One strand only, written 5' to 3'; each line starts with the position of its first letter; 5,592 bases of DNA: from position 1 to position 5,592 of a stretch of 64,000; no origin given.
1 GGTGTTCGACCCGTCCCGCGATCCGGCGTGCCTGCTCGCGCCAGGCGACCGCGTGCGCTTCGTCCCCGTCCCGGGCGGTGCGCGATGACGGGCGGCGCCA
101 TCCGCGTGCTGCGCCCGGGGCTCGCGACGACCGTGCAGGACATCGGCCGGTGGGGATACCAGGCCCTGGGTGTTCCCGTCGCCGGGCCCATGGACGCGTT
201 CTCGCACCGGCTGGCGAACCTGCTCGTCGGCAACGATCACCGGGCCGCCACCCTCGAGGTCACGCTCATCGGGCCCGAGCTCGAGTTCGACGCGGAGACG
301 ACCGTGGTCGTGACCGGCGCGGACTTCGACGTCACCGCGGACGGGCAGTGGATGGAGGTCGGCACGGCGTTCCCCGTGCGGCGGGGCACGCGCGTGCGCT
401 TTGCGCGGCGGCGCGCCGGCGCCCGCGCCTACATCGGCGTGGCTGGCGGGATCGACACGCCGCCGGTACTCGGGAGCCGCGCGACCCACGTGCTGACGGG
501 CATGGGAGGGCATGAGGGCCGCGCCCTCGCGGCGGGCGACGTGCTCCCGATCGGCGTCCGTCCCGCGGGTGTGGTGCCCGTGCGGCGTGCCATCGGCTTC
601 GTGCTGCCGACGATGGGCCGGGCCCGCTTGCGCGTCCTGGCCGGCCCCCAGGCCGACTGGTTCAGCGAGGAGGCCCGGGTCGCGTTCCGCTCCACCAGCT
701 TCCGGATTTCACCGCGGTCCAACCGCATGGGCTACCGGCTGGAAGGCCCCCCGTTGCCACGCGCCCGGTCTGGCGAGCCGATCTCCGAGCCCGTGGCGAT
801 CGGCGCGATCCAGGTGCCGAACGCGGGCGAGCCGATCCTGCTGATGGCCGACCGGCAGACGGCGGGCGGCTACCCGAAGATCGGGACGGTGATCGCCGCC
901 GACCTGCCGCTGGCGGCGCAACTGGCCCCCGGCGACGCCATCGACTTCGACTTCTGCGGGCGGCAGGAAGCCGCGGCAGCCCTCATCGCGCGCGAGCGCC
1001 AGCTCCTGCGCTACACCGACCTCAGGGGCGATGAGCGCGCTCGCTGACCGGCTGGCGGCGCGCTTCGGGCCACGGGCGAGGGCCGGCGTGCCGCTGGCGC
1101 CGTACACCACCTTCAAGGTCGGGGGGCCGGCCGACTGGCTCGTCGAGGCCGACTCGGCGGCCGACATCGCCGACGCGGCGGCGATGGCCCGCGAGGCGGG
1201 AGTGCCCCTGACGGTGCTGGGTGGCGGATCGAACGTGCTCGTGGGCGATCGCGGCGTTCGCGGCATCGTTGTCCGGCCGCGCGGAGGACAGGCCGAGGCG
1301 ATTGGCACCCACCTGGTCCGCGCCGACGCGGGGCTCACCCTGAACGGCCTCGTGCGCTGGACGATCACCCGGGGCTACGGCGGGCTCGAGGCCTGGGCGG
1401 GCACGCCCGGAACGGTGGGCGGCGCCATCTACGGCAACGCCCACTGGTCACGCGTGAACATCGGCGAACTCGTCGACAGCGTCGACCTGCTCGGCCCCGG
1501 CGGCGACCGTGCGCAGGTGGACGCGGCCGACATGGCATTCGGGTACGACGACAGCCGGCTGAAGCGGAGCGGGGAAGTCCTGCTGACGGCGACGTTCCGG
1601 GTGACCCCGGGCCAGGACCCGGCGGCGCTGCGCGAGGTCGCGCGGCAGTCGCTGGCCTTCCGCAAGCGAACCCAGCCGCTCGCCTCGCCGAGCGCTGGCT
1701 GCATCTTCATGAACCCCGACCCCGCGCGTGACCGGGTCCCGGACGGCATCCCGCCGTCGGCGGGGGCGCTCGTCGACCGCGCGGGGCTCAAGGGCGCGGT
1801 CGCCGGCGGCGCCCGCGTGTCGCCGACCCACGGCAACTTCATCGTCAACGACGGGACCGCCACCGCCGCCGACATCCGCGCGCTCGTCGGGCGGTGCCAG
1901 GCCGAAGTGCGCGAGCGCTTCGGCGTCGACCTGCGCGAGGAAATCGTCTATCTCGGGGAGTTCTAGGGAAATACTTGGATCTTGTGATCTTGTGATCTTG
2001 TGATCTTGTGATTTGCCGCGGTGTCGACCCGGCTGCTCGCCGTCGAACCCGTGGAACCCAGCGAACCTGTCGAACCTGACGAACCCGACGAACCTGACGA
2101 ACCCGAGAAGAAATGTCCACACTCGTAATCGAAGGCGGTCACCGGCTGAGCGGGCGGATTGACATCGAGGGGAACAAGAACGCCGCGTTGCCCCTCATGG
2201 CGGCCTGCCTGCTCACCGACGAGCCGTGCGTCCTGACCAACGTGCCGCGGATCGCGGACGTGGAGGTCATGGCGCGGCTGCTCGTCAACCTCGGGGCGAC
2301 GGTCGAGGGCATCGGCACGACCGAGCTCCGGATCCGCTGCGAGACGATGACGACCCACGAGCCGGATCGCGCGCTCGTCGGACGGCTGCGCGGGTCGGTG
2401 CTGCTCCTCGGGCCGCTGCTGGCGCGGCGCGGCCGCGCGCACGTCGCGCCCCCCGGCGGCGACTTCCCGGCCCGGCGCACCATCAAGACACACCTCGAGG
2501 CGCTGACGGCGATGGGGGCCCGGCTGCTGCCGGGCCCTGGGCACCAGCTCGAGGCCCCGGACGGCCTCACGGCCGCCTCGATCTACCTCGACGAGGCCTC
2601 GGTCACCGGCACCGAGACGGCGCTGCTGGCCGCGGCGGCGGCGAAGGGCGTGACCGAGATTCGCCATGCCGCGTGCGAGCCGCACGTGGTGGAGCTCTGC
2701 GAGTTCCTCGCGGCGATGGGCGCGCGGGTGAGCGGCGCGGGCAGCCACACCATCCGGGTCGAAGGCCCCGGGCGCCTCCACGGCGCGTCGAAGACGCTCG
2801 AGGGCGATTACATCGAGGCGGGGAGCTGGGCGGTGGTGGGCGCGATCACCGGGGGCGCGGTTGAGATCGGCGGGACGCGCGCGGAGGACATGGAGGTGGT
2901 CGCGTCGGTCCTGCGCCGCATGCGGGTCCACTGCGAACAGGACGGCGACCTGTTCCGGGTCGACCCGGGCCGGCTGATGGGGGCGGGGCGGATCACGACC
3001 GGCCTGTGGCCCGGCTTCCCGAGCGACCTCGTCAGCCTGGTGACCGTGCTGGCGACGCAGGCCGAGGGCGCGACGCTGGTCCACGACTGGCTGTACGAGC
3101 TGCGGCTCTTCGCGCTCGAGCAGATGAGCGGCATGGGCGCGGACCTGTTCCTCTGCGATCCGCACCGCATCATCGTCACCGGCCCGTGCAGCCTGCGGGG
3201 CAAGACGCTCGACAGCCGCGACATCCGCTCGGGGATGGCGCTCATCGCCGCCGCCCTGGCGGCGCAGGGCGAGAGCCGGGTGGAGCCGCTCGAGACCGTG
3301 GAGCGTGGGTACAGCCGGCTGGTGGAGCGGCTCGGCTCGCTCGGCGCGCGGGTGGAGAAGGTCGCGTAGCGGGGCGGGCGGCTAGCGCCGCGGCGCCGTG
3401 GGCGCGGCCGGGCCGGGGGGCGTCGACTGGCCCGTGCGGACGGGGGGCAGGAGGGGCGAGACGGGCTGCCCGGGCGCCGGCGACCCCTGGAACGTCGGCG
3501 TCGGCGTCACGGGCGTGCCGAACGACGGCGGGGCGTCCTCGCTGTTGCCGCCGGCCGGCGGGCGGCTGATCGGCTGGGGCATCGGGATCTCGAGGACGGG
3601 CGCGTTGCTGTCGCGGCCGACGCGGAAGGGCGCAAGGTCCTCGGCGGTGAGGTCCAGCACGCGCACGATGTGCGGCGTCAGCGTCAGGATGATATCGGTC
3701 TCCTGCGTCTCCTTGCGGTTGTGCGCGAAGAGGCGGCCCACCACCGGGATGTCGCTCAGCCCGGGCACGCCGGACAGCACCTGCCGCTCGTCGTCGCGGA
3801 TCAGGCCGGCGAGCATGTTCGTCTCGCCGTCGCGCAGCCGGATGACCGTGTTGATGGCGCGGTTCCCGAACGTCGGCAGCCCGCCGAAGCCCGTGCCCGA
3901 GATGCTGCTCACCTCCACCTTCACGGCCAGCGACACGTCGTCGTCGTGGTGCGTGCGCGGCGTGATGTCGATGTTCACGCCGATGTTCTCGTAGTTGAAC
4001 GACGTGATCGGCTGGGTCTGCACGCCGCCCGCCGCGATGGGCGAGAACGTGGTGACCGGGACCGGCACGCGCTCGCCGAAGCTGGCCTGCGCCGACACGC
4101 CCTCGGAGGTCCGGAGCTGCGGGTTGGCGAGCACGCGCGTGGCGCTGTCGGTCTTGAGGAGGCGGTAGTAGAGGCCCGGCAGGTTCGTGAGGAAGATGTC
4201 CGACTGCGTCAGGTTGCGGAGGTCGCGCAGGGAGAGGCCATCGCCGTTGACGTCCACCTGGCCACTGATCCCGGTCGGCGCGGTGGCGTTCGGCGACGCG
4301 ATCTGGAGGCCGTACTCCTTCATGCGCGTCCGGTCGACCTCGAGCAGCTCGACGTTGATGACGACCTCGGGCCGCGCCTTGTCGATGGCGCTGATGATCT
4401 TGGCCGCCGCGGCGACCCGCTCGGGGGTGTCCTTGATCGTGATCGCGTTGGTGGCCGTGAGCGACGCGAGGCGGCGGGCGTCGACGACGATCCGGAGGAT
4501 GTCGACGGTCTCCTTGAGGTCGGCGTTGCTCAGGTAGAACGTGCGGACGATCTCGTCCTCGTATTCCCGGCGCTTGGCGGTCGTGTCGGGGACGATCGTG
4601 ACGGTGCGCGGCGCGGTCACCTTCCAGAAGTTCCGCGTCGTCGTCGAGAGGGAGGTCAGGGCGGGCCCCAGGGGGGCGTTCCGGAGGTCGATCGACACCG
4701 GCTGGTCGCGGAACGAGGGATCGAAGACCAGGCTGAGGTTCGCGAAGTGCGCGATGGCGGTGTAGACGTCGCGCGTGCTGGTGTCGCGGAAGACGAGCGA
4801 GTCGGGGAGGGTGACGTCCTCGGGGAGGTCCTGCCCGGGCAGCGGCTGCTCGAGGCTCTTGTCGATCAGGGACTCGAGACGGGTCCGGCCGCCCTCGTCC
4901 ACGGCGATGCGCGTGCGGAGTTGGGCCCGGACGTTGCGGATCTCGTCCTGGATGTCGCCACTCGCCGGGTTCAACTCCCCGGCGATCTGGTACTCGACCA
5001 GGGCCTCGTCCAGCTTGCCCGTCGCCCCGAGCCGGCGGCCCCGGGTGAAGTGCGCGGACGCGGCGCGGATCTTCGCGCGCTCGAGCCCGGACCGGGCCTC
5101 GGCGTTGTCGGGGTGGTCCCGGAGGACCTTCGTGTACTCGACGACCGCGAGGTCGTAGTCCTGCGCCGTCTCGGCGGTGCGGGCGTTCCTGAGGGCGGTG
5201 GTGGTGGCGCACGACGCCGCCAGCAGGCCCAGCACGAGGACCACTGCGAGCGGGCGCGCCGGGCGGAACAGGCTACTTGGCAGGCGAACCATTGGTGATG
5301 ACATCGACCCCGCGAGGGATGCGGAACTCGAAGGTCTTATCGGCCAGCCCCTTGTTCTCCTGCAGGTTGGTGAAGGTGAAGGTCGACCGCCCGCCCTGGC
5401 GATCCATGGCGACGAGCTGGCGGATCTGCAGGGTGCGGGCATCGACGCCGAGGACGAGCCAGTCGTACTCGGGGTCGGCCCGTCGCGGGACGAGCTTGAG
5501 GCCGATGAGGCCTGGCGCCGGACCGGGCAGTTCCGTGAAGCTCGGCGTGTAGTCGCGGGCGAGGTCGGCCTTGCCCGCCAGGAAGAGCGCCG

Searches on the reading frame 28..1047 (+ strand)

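Call 69: search_protein_families(library=pfam, proteins=[window:28-1047:+], max_evalue=0.0001)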
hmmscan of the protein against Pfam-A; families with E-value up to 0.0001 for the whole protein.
window:28-1047:+ (339 aa): 1 family
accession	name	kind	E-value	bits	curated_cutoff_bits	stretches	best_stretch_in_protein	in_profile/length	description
PF02626.20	CT_A_B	-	5.1e-94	315.2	25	1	47-308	1-260/261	Carboxyltransferase domain, subdomain A and B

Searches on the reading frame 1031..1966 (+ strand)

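Call 69: search_protein_families(library=pfam, proteins=[window:1031-1966:+], max_evalue=0.0001)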
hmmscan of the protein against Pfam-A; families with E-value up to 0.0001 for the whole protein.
window:1031-1966:+ (311 aa): 2 families
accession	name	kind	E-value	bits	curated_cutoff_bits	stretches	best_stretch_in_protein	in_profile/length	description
PF02873.21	MurB_C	-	3e-28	98.4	27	1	204-307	6-98/99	UDP-N-acetylenolpyruvoylglucosamine reductase, C-terminal domain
PF01565.28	FAD_binding_4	-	3.7e-17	62.8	26.4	1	36-159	3-134/139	FAD binding domain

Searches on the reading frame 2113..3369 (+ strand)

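Call 69: search_protein_families(library=pfam, proteins=[window:2113-3369:+], max_evalue=0.0001)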
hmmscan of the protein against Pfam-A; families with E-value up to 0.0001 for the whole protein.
window:2113-3369:+ (418 aa): 1 family
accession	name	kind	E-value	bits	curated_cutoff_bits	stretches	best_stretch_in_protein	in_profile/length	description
PF00275.25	EPSP_synthase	-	3.2e-61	207.7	22.8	1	7-407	2-417/417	EPSP synthase (3-phosphoshikimate 1-carboxyvinyltransferase)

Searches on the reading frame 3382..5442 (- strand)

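Call 68: search_protein_families(library=pfam, proteins=[window:3382-5442:-], max_evalue=0.00001)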
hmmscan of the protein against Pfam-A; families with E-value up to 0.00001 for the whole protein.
window:3382-5442:- (686 aa): 2 families
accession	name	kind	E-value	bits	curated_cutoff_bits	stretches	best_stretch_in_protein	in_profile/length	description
PF00263.26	Secretin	-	1.1e-39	136.1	27.5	1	429-594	2-169/169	Bacterial type II and III secretion system protein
PF03958.22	Secretin_N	-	3.3e-08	34.1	28.2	1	299-358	1-68/69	Bacterial type II/III secretion system short domain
